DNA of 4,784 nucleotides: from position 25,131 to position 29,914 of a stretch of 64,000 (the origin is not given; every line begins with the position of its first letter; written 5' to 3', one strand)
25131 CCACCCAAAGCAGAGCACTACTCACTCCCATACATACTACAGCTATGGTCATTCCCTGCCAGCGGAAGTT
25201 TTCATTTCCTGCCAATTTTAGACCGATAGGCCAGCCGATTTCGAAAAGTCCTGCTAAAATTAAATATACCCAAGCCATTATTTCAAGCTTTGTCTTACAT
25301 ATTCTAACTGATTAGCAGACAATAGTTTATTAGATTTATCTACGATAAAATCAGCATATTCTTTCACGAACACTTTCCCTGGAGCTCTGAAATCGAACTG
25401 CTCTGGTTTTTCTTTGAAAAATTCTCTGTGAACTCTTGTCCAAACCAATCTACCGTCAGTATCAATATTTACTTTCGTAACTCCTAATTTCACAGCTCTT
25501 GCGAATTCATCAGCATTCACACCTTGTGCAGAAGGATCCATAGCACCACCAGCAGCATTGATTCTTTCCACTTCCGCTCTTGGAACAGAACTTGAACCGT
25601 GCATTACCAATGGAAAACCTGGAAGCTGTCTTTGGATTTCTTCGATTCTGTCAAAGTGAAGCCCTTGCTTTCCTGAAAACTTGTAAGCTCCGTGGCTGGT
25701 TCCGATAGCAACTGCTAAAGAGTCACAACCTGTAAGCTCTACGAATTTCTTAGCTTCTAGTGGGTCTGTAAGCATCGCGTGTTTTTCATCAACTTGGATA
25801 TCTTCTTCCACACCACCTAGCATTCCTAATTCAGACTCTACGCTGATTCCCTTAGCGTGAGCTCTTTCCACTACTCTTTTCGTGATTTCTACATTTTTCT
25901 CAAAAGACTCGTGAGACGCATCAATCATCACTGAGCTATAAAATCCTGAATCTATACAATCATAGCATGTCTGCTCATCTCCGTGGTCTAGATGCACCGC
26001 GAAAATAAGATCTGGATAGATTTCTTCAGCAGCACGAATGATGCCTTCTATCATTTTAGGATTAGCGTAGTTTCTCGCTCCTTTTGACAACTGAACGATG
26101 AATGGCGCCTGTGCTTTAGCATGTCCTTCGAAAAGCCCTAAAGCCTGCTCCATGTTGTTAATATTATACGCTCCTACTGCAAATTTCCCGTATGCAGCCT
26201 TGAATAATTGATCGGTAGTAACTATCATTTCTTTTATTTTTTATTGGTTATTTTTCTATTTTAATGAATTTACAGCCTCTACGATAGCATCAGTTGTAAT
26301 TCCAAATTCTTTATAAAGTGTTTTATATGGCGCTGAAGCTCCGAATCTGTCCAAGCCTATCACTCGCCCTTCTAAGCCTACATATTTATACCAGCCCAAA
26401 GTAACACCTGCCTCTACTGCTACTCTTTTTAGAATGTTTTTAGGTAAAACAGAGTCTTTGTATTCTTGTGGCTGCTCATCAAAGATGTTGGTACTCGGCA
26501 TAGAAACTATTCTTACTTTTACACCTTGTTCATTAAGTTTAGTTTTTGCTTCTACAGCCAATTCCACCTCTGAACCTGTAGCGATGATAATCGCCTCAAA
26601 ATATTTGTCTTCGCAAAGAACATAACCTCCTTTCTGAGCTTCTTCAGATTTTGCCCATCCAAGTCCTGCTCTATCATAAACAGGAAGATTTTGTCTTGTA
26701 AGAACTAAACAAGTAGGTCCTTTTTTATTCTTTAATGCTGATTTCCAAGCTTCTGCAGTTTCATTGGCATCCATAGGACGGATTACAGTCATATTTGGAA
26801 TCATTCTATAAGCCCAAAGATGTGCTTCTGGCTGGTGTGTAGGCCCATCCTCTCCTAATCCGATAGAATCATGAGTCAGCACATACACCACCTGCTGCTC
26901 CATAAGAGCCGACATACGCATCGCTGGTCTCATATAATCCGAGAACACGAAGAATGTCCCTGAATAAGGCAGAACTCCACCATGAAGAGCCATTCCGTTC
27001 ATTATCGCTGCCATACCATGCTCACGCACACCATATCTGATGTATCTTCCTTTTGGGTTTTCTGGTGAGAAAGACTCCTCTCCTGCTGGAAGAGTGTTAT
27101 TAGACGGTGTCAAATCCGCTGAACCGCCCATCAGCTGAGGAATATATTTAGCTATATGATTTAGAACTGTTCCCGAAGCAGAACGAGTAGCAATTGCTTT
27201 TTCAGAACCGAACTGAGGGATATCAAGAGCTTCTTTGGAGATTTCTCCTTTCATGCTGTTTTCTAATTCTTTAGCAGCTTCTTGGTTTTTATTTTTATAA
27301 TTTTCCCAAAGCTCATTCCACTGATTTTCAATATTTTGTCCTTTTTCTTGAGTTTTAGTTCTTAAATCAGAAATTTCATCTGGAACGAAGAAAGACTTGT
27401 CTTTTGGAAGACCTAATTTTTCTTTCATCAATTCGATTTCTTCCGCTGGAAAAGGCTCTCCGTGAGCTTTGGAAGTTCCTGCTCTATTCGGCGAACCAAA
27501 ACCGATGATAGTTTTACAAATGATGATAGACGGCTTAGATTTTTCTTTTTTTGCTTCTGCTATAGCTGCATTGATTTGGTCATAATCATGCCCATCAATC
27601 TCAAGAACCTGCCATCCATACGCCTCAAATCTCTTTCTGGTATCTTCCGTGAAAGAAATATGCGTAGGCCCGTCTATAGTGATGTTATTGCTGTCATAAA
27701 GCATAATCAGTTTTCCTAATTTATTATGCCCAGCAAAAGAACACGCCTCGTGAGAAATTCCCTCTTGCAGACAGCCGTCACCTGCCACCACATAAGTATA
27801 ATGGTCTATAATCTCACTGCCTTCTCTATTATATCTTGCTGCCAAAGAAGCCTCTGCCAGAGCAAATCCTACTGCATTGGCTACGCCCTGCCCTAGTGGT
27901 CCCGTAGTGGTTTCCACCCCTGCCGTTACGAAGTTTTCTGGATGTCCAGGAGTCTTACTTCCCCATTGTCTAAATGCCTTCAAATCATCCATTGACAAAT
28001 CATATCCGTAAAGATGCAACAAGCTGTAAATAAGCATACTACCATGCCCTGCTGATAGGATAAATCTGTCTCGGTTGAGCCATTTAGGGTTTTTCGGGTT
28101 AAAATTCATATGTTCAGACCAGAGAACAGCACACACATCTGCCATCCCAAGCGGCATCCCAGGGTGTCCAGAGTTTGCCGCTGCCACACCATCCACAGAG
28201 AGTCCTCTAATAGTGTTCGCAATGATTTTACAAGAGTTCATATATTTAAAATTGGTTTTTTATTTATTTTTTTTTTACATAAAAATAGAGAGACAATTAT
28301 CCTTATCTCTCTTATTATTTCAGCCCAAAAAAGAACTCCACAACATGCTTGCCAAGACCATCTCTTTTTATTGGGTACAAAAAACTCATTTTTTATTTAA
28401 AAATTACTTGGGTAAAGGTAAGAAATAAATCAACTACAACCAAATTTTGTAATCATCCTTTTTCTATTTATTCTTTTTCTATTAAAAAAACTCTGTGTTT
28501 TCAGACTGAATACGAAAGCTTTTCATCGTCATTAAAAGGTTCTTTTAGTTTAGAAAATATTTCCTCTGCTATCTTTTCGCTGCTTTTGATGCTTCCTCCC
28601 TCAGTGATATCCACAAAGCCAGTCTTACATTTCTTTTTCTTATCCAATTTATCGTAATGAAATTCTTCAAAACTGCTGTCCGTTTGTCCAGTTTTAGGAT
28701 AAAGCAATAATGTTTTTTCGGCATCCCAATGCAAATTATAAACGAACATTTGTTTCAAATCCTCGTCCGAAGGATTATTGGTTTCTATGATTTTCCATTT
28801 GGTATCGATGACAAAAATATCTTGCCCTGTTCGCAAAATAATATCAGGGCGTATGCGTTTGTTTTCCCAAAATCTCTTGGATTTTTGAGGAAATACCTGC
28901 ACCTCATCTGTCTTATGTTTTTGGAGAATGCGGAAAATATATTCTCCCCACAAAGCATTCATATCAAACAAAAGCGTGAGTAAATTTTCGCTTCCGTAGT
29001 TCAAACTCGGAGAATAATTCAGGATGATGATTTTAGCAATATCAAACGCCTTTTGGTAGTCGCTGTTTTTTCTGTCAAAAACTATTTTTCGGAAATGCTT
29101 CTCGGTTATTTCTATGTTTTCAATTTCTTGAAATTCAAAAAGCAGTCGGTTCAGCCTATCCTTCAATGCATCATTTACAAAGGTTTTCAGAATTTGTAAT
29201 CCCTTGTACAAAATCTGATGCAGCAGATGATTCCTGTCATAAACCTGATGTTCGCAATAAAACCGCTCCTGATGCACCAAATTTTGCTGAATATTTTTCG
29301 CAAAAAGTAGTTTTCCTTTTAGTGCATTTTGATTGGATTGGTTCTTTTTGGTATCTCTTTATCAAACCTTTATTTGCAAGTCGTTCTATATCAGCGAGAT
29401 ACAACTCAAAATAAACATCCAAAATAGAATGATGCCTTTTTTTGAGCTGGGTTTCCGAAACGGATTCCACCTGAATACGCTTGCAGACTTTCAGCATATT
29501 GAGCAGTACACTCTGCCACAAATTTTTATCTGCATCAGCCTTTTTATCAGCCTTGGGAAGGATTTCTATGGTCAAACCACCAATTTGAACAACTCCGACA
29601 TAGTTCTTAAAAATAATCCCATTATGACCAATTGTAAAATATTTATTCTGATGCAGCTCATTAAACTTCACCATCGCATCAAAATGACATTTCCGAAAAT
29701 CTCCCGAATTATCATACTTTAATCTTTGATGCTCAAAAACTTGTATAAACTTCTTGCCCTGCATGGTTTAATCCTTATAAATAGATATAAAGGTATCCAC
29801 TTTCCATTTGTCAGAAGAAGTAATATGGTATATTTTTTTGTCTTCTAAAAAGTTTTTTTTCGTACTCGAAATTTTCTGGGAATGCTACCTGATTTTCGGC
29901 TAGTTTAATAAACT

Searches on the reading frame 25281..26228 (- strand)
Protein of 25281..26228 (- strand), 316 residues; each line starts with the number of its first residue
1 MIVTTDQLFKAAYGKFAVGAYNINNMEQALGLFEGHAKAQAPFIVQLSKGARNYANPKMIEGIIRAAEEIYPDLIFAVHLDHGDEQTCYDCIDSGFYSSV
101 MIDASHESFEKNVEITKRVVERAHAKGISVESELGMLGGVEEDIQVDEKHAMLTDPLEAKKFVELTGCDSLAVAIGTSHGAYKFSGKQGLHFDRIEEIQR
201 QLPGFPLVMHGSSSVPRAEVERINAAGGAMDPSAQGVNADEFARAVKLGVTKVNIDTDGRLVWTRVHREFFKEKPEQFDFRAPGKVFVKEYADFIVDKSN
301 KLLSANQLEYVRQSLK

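Call 70: search_protein_families(library=pfam, proteins=[window:25281-26228:-], max_evalue=0.001)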
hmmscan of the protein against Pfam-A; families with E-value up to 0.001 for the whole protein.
window:25281-26228:- (316 aa): 1 family
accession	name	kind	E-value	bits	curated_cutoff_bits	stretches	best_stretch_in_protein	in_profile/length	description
PF01116.26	F_bP_aldolase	-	2.6e-81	273.6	25.5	1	5-306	3-276/277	Fructose-bisphosphate aldolase class-II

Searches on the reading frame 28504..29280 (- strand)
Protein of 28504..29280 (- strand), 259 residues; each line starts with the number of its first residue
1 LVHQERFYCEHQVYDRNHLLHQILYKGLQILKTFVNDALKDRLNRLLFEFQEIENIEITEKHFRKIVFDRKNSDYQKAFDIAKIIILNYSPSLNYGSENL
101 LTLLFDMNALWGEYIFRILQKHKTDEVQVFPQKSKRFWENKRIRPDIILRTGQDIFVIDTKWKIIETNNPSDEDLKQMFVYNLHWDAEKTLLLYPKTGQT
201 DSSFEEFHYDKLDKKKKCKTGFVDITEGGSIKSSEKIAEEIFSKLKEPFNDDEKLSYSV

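Call 43: search_protein_families(library=pfam, proteins=[window:28504-29280:-], max_evalue=0.01)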
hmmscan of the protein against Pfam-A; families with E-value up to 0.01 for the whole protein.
window:28504-29280:- (259 aa): 1 family
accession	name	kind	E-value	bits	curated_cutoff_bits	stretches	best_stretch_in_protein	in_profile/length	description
PF10117.15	McrBC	-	2.5e-34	119.1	23.9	1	2-195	110-318/318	McrBC 5-methylcytosine restriction system component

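Call 69: find_encoding_contigs(protein=window:28504-29280:-, flank=3000, max_places=6)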
Protein seq(259 aa) (259 aa): no gene with exactly this product is on record in the collection.

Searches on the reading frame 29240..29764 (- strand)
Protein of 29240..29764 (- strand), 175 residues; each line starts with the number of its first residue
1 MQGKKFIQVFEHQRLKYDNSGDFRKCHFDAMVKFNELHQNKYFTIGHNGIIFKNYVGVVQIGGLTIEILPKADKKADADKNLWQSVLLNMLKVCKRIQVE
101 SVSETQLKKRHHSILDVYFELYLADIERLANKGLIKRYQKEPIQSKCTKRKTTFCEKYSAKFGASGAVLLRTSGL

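Call 43: search_protein_families(library=pfam, proteins=[window:29240-29764:-], max_evalue=0.01)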
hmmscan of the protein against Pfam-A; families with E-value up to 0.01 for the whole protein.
window:29240-29764:- (175 aa): 1 family
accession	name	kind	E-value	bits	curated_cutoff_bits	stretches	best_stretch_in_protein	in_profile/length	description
PF10117.15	McrBC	-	1e-14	54.7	23.9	1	52-149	3-96/318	McrBC 5-methylcytosine restriction system component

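Call 52: find_encoding_contigs(protein=window:29240-29764:-, flank=3000, max_places=6)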
Protein window:29240-29764:- (175 aa): no gene with exactly this product is on record in the collection.
